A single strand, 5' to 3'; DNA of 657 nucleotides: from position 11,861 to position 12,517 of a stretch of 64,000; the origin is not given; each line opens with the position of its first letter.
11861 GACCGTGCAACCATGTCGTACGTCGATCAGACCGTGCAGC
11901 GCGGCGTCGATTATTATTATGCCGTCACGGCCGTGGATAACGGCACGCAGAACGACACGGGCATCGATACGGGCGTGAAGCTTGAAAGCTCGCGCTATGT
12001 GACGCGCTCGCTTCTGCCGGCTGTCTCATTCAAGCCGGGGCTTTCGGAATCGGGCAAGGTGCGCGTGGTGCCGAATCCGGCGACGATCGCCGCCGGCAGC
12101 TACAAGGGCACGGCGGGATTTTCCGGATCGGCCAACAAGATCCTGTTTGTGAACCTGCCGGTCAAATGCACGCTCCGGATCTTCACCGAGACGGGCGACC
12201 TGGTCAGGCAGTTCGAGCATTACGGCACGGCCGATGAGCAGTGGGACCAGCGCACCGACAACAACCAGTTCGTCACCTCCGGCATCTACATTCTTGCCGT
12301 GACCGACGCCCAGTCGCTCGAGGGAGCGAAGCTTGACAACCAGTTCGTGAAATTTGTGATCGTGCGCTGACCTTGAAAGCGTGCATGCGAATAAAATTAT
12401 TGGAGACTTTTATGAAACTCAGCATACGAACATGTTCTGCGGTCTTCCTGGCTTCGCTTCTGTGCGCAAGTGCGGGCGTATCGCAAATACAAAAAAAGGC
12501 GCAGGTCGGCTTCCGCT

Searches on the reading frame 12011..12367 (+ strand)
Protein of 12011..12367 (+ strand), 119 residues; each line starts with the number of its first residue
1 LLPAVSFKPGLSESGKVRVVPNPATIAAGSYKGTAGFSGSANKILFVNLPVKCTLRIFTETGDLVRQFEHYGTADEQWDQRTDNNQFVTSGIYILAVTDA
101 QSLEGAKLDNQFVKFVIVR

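Call 57: search_protein_families(library=ncbifam, proteins=[window:12011-12367:+], max_evalue=10)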
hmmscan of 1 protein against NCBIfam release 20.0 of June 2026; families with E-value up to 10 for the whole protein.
seq(119 aa): 5 families
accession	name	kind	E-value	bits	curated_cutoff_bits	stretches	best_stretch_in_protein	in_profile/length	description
NF052228.1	T9SS_PorZ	equivalog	9.9e-07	27.6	260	1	13-106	669-749/757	type IX secretion system anionic LPS delivery protein PorZ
NF033707.1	T9SS_sortase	equivalog_domain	0.0028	15.3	420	1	48-117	1020-1094/1095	type IX secretion system sortase PorU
NF052323.1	T9SSA_dep_M6i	equivalog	0.0038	15.2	600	1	48-119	976-1043/1043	T9SS-dependent M6-like inactivated metalloprotease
NF009276.0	PRK12633.1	equivalog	0.011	15.5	383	1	51-100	129-182/234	flagellar basal body rod modification protein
TIGR04183.1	Por_Secre_tail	domain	0.015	15.3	23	1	43-101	11-62/72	T9SS type A sorting domain-containing protein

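Call 58: search_protein_families(library=pfam, proteins=[window:12011-12367:+], max_evalue=10)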
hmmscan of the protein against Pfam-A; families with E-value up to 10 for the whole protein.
seq(119 aa): 2 families
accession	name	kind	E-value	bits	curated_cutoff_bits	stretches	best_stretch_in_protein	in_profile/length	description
PF13585.12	CHU_C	-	0.0055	17.2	27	1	52-99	28-72/86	CHU_C Type IX secretion signal domain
PF13860.13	FlgD_ig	-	0.029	14.8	27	1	53-100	25-76/79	FlgD Ig-like domain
